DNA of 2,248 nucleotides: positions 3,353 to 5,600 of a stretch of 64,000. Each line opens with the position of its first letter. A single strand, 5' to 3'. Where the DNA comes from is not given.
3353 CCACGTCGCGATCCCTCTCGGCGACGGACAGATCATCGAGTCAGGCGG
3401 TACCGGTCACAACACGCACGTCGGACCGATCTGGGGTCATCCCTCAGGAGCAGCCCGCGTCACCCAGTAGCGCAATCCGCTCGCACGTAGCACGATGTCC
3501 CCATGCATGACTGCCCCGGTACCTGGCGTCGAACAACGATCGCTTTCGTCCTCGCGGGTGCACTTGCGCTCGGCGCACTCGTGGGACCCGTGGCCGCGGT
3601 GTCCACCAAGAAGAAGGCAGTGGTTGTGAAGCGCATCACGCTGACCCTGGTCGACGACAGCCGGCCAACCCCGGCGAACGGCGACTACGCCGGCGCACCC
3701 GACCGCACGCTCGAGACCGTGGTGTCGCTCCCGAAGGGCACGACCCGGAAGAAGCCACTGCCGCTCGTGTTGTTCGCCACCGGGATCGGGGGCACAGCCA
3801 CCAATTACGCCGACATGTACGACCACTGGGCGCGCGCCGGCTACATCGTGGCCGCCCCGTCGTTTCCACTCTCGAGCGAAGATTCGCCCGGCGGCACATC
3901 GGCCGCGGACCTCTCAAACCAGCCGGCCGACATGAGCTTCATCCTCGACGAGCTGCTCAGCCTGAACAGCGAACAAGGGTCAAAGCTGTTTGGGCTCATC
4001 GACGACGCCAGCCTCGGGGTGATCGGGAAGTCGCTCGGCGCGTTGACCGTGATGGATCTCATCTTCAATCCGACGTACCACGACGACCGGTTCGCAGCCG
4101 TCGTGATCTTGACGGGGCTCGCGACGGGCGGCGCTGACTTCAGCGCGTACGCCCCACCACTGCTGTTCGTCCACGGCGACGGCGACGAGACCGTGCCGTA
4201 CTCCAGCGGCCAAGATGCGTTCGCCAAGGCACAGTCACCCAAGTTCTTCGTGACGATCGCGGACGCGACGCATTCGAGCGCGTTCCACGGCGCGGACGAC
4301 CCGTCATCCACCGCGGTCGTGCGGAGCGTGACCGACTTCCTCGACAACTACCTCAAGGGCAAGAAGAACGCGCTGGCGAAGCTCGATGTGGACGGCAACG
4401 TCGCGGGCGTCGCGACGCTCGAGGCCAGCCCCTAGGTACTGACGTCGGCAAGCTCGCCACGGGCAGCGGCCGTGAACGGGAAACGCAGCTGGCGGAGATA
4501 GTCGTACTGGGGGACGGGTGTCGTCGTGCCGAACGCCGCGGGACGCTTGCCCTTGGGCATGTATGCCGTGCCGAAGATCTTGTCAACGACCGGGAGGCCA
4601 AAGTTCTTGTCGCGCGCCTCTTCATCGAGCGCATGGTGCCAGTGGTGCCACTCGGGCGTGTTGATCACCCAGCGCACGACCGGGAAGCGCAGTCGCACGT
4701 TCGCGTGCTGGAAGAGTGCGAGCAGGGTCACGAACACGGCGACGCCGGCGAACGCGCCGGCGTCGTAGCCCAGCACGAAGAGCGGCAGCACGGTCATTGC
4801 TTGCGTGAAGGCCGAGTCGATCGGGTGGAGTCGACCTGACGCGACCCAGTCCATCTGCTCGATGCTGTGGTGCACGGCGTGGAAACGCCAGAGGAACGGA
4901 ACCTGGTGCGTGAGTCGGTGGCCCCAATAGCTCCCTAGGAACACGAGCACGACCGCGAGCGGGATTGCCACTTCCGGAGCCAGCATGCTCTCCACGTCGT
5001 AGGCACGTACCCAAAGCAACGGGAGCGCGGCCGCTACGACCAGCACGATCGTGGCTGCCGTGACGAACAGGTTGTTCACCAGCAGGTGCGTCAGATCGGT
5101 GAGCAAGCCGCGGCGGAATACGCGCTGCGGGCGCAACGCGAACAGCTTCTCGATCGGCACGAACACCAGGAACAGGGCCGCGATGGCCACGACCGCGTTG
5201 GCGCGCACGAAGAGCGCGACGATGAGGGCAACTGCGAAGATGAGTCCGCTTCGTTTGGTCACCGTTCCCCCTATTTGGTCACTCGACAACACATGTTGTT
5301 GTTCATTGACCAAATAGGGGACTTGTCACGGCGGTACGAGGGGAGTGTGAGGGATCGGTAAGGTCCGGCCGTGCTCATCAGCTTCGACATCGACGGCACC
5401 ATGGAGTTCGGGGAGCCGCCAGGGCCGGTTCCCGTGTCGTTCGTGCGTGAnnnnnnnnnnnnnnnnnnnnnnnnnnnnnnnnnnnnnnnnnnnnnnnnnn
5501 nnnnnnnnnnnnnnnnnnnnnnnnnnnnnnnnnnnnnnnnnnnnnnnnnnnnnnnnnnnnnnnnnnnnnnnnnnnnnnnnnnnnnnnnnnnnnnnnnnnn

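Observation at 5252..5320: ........-box palindrome at the desaturase/HAD divergent promoter (locus 1 of a candidate regulon)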

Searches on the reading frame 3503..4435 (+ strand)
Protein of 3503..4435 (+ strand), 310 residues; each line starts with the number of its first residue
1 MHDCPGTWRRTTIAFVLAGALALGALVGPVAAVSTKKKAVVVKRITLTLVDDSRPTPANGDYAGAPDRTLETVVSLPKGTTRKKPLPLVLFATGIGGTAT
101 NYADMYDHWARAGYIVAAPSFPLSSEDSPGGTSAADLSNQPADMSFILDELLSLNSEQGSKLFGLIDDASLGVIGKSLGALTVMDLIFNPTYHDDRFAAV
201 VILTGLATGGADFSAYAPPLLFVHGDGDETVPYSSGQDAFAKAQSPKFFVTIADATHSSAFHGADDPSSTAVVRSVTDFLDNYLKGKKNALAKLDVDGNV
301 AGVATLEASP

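Call 14: search_protein_families(library=pfam, proteins=[window:3503-4435:+])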
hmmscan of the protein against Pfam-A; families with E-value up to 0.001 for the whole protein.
window:3503-4435:+ (310 aa): 5 families
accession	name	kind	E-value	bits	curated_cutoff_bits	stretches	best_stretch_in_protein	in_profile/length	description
PF00326.27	Peptidase_S9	-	3.3e-06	27.2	22.6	1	217-286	144-212/213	Prolyl oligopeptidase family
PF12146.15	Hydrolase_4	-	5.5e-06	26.3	27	0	213-258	187-233/239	Serine aminopeptidase, S33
PF00561.26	Abhydrolase_1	-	5e-05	23.5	25.8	0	215-261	197-242/245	alpha/beta hydrolase fold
PF01738.24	DLH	-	6.9e-05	23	21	1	79-265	10-194/217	Dienelactone hydrolase family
PF03403.19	PAF-AH_p_II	-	0.00013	21.1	20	0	82-119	97-133/372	Platelet-activating factor acetylhydrolase, isoform II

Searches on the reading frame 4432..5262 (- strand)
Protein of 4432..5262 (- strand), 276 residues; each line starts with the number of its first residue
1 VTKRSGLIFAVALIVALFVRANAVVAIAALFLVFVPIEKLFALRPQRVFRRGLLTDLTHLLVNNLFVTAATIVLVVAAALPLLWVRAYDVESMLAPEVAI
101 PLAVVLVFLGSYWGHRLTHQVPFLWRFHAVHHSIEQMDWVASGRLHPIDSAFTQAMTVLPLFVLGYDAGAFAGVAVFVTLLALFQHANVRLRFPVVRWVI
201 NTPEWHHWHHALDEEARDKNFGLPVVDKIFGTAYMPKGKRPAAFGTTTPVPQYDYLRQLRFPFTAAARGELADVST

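Call 14: search_protein_families(library=pfam, proteins=[window:4432-5262:-])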
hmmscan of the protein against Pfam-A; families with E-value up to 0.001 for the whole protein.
window:4432-5262:- (276 aa): 1 family
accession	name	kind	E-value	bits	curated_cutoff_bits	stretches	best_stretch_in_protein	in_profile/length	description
PF04116.19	FA_hydroxylase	-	3.9e-28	98.9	31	1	102-232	3-132/132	Fatty acid hydroxylase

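Call 15: find_homologous_proteins(query=window:4432-5262:-)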
Query window:4432-5262:- (276 aa): 3243 proteins with E <= 0.001 among 8000 candidates; the best 120 are listed.
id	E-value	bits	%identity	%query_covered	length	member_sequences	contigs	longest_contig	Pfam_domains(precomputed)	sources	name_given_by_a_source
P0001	9.0e-178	608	100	100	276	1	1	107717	PF04116.20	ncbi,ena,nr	ncbi:MAG: sterol desaturase family protein [Acidimicrobiia bacterium]|nr:sterol desaturase family pr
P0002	3.1e-156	537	91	93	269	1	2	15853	PF04116.20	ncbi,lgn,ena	-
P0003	3.7e-153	527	87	97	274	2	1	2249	PF04116.20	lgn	-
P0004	1.1e-145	503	82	99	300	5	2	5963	PF04116.20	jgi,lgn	-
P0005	6.8e-142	490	81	96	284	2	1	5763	PF04116.20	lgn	-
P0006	4.6e-138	477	77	99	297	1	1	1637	PF04116.20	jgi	jgi:sterol desaturase/sphingolipid hydroxylase (fatty acid hydroxylase superfamily)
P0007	2.0e-135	469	79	98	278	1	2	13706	PF04116.20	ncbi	-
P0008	6.0e-135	467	76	98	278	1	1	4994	PF04116.20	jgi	jgi:sterol desaturase/sphingolipid hydroxylase (fatty acid hydroxylase superfamily)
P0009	8.5e-135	467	79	95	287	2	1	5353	PF04116.20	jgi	jgi:sterol desaturase/sphingolipid hydroxylase (fatty acid hydroxylase superfamily)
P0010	2.3e-134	465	75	97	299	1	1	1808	PF04116.20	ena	-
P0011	3.0e-134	465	77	96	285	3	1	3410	PF04116.20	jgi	-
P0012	5.1e-134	464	75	99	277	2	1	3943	PF04116.20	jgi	jgi:sterol desaturase/sphingolipid hydroxylase (fatty acid hydroxylase superfamily)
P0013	3.2e-133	462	77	95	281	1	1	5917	PF04116.20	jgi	jgi:sterol desaturase/sphingolipid hydroxylase (fatty acid hydroxylase superfamily)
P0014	4.9e-133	461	76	96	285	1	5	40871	PF04116.20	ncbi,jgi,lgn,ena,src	-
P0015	4.9e-133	461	77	94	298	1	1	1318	PF04116.20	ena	-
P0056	7.6e-129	447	76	90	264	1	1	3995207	PF04116.20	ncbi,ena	-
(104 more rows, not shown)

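Call 16: find_encoding_contigs(protein=P0001, flank=10000, max_places=3)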
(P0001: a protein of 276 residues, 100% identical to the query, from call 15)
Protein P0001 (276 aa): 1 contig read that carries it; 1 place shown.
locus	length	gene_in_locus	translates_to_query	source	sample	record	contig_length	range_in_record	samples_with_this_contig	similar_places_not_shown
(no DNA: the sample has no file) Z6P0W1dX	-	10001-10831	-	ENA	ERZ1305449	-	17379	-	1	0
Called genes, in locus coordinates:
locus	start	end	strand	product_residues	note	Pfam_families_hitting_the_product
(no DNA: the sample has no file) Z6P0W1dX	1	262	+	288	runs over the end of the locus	PF12146:Hydrolase_4, PF00561:Abhydrolase_1, PF12697:Abhydrolase_6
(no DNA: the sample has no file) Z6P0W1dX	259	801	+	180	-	PF04978:MST, PF12867:DinB_2 (weak)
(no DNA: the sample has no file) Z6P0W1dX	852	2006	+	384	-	PF00067:p450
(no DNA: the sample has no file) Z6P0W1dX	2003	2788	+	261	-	PF03061:4HBT (weak)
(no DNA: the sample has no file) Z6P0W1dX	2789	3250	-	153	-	PF00578:AhpC-TSA, PF08534:Redoxin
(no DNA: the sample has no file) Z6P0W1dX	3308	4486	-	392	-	PF00685:Sulfotransfer_1 (faint), PF13469:Sulfotransfer_3, PF17784:Sulfotransfer_4 (faint)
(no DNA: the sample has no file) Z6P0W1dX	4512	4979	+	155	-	PF10604:Polyketide_cyc2, PF08327:AHSA1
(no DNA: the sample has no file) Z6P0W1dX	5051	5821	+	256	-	PF00106:adh_short, PF08659:KR, PF13561:adh_short_C2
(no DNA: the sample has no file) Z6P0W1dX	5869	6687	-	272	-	PF05721:PhyH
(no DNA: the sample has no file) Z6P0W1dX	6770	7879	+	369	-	PF00578:AhpC-TSA, PF08534:Redoxin, PF13905:Thioredoxin_8, PF17991:Thioredoxin_10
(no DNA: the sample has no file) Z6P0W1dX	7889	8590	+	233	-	PF02683:DsbD_TM, PF13386:DsbD_2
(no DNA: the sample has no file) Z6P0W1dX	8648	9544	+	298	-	PF00561:Abhydrolase_1, PF12697:Abhydrolase_6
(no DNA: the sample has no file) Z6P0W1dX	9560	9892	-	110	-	PF23439:DUF7124 (weak)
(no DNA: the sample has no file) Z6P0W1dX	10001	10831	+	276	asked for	PF04116:FA_hydroxylase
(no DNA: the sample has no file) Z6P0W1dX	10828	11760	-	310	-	PF12146:Hydrolase_4 (faint), PF00326:Peptidase_S9 (faint)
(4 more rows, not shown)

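Call 17: find_encoding_contigs(protein=P0002, flank=5000, max_places=3)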
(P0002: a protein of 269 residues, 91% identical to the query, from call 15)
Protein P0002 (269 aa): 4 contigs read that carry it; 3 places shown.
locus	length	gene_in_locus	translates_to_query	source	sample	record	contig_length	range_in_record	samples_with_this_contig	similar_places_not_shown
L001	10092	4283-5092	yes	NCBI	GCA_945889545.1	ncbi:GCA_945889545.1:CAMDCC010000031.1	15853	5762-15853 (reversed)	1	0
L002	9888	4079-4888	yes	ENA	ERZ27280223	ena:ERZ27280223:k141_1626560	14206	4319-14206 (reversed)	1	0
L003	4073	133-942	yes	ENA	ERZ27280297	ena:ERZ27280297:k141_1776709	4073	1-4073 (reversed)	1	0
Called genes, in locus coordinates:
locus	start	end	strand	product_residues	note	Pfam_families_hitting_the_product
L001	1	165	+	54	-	?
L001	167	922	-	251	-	PF05721:PhyH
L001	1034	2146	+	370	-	PF00578:AhpC-TSA, PF08534:Redoxin, PF13905:Thioredoxin_8, PF17991:Thioredoxin_10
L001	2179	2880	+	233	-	PF02683:DsbD_TM, PF13386:DsbD_2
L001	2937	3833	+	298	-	PF00561:Abhydrolase_1, PF12697:Abhydrolase_6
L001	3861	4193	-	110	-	PF23439:DUF7124 (weak)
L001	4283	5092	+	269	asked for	PF04116:FA_hydroxylase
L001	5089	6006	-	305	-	PF12146:Hydrolase_4 (faint), PF00326:Peptidase_S9 (faint)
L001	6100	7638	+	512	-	PF20091:Abhydrolase_10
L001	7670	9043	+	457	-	PF02417:Chromate_transp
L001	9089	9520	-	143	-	PF07858:LEH, PF07366:SnoaL (weak), PF12680:SnoaL_2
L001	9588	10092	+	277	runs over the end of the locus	PF00106:adh_short, PF13561:adh_short_C2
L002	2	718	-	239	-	?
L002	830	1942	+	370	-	PF00578:AhpC-TSA, PF08534:Redoxin, PF13905:Thioredoxin_8, PF17991:Thioredoxin_10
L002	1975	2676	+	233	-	PF02683:DsbD_TM, PF13386:DsbD_2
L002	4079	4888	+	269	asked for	PF04116:FA_hydroxylase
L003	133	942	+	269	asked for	PF04116:FA_hydroxylase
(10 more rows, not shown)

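Call 20: find_encoding_contigs(protein=P0004, flank=3000, max_places=3)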
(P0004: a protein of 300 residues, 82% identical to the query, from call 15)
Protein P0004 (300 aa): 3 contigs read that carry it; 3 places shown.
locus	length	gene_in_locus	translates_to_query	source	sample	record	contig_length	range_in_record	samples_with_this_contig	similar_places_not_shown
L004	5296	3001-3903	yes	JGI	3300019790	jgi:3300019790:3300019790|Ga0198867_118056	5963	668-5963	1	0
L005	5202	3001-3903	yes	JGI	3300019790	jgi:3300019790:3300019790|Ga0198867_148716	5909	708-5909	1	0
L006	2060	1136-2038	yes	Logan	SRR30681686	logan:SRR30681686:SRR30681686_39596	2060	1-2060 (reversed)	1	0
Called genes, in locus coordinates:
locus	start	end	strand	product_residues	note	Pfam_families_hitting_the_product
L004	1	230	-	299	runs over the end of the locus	PF05721:PhyH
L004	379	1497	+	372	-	PF00578:AhpC-TSA, PF08534:Redoxin, PF13905:Thioredoxin_8, PF17991:Thioredoxin_10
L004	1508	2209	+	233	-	PF02683:DsbD_TM, PF13386:DsbD_2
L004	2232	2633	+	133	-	PF00581:Rhodanese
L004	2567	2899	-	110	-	PF23439:DUF7124 (weak)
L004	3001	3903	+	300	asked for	PF04116:FA_hydroxylase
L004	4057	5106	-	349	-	PF00877:NLPC_P60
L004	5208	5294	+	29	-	?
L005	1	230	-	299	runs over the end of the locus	PF05721:PhyH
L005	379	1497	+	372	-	PF00578:AhpC-TSA, PF08534:Redoxin, PF13905:Thioredoxin_8, PF17991:Thioredoxin_10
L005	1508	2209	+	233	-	PF02683:DsbD_TM, PF13386:DsbD_2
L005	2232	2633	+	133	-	PF00581:Rhodanese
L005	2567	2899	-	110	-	PF23439:DUF7124 (weak)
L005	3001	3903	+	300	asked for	PF04116:FA_hydroxylase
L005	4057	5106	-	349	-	PF00877:NLPC_P60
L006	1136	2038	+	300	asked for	PF04116:FA_hydroxylase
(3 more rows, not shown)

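Call 21: find_encoding_contigs(protein=P0007, flank=3000, max_places=3)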
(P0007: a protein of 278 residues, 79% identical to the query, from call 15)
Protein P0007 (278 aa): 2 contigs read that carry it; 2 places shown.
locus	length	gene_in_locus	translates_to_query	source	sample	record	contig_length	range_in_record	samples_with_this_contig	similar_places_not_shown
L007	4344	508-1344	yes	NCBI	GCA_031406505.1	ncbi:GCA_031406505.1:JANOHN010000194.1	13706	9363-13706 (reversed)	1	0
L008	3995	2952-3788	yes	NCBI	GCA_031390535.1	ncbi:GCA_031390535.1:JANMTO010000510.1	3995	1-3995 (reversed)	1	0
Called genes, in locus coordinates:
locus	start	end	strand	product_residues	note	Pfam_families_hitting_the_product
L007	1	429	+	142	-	?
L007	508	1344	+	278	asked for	PF04116:FA_hydroxylase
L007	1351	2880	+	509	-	PF20091:Abhydrolase_10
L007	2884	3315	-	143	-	PF07858:LEH, PF07366:SnoaL, PF12680:SnoaL_2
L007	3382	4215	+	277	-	PF00106:adh_short, PF13561:adh_short_C2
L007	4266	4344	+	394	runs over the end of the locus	PF13433:Peripla_BP_5, PF13458:Peripla_BP_6, PF01094:ANF_receptor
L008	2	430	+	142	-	?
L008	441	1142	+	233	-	PF02683:DsbD_TM, PF13386:DsbD_2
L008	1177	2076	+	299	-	PF00561:Abhydrolase_1, PF12697:Abhydrolase_6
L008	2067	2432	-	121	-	PF23439:DUF7124 (weak)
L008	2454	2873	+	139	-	PF07366:SnoaL, PF12680:SnoaL_2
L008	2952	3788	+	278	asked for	PF04116:FA_hydroxylase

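Call 22: find_encoding_contigs(protein=P0005, flank=3000, max_places=3)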
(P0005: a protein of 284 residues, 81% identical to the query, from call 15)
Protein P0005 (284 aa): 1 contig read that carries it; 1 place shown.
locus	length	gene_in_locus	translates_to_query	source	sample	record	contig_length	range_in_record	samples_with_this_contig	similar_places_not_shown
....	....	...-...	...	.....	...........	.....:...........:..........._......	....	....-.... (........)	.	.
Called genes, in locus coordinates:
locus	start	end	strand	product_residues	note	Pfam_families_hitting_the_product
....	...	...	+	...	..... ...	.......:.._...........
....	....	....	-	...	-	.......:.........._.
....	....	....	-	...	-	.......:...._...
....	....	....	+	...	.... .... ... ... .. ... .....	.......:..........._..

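Call 36: find_encoding_contigs(protein=P0003, flank=3000, max_places=4)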
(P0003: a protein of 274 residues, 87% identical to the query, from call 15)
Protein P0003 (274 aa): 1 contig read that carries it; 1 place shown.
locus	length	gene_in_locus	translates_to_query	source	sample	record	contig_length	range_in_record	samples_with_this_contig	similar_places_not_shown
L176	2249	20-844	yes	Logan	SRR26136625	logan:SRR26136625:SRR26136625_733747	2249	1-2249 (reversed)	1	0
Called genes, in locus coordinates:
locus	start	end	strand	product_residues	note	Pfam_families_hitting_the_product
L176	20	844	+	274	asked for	PF04116:FA_hydroxylase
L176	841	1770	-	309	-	PF01738:DLH (faint), PF12146:Hydrolase_4 (faint), PF00326:Peptidase_S9 (faint)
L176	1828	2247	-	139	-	?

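Call 71: find_encoding_contigs(protein=P0014, flank=1500, max_places=5)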
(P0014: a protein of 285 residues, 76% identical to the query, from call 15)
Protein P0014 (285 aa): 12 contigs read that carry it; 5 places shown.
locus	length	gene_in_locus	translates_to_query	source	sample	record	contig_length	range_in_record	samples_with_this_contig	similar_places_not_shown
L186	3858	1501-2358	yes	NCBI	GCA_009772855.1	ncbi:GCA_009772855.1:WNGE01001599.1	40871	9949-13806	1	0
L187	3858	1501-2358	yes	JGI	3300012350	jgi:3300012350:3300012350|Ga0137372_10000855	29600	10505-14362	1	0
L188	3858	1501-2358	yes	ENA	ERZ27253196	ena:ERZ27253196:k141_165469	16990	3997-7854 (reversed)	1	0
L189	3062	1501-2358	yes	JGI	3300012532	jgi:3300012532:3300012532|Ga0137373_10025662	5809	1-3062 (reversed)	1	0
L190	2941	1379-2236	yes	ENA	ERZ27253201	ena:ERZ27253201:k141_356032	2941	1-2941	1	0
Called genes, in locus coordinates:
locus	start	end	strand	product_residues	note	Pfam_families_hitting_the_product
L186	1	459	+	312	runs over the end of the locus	PF02678:Pirin, PF05726:Pirin_C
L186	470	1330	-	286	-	PF00248:Aldo_ket_red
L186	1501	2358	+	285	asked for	PF04116:FA_hydroxylase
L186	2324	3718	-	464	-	PF26314:MptA_B_family, PF09594:GT87 (weak)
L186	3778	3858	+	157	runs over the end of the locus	PF01243:PNPOx_N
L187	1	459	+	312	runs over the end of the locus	PF02678:Pirin, PF05726:Pirin_C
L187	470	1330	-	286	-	PF00248:Aldo_ket_red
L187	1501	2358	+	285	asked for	PF04116:FA_hydroxylase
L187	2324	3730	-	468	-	PF26314:MptA_B_family, PF09594:GT87 (weak)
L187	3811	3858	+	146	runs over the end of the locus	PF01243:PNPOx_N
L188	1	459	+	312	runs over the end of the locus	PF02678:Pirin, PF05726:Pirin_C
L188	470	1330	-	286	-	PF00248:Aldo_ket_red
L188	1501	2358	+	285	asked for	PF04116:FA_hydroxylase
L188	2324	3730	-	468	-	PF26314:MptA_B_family, PF09594:GT87 (weak)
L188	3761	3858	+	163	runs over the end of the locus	PF01243:PNPOx_N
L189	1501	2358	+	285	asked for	PF04116:FA_hydroxylase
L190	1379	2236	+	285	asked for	PF04116:FA_hydroxylase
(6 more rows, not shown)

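Call 72: find_encoding_contigs(protein=P0056, flank=1500, max_places=2)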
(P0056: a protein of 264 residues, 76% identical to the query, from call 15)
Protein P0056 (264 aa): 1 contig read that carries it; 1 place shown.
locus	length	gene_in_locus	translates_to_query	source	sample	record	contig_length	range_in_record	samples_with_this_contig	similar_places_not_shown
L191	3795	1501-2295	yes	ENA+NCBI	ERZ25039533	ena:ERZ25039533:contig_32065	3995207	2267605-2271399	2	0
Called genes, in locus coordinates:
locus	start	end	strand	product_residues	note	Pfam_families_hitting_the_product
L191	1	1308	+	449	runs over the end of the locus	PF23235:WHD_3rd_Lhr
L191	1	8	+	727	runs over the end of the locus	PF00270:DEAD (faint), PF00271:Helicase_C, PF19306:WHD_Lhr, PF08494:DEAD_assoc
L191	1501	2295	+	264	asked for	PF04116:FA_hydroxylase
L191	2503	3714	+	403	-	PF00082:Peptidase_S8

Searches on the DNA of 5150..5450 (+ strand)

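Call 51: search_dna_similar(query=window:5262-5326:+, collection=plasmids, mode=distant, max_evalue=10, max_rows=25)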
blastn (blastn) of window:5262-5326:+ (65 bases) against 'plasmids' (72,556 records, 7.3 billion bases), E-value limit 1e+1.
Records with a match: 12; places in all: 12; records where one place covers at least 80% of the query: 0.
Best place of each record, by identity: 95-99% 2; 80-90% 10.
By first word of the organism name: Bradyrhizobium 10; Pseudomonas 2.
By predicted mobility (MOB-suite, as given by PLSDB): conjugative 8; non-mobilizable 2; mobilizable 2.
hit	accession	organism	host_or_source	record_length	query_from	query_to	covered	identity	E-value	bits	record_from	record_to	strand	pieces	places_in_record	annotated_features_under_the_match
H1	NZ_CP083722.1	Bradyrhizobium sp. 41S5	Glycine max cv. AC Glengarry,Cell ...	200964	22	54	51%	85.3%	5e+0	37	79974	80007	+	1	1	ATP-binding protein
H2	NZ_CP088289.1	Bradyrhizobium septentrionale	Glycine max cv. AC Glengarry,Cell ...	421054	22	54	51%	85.3%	5e+0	37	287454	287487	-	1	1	ATP-binding protein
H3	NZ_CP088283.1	Bradyrhizobium quebecense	soybean cv. AC Glengarry,Cell ...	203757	22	54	51%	85.3%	5e+0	37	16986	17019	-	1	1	ATP-binding protein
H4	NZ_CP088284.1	Bradyrhizobium septentrionale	Glycine max cv. AC Glengarry,Cell ...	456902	22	54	51%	85.3%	5e+0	37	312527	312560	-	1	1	ATP-binding protein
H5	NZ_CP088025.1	Bradyrhizobium quebecense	Glycine max cv. AC Glengarry,Cell ...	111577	22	54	51%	85.3%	5e+0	37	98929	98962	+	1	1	ATP-binding protein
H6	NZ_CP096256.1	Bradyrhizobium barranii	Glycine max cv. AC Glengarry,Cell ...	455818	22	54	51%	85.3%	5e+0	37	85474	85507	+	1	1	ATP-binding protein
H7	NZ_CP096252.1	Bradyrhizobium barranii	Glycine max cv. AC Glengarry,Cell ...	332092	22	54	51%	85.3%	5e+0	37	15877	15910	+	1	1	ATP-binding protein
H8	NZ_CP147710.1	Bradyrhizobium septentrionale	-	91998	22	54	51%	85.3%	5e+0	37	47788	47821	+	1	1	ATP-binding protein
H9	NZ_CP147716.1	Bradyrhizobium sp. 27S5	-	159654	22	54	51%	85.3%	5e+0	37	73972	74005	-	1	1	ATP-binding protein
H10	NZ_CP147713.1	Bradyrhizobium septentrionale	Glycine max,cell culture,Root nodule ...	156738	22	54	51%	85.3%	5e+0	37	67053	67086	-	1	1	ATP-binding protein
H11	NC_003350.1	Pseudomonas putida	-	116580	15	37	35%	95.7%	2e+0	38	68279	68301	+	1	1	outer membrane protein transport protein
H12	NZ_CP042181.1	Pseudomonas sp. KBS0802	environmental isolate,soil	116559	15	36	34%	95.5%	5e+0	37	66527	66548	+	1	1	outer membrane protein transport protein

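Call 78: search_rna_families(source=window, start=5150, end=5450, threshold=evalue, max_evalue=10)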
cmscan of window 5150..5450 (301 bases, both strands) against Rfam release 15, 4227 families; matches with E-value up to 10: 2.
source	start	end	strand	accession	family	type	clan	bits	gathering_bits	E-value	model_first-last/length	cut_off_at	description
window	5165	5191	+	RF02044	CDKN2B-AS_2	Gene; lncRNA;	-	10.8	50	7.5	22-46/46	no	CDKN2B antisense RNA 1 convserved region 2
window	5353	5385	-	RF01119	sR32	Gene; snRNA; snoRNA; CD-box;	-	8.6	40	7.3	1-57/57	no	Small nucleolar RNA sR32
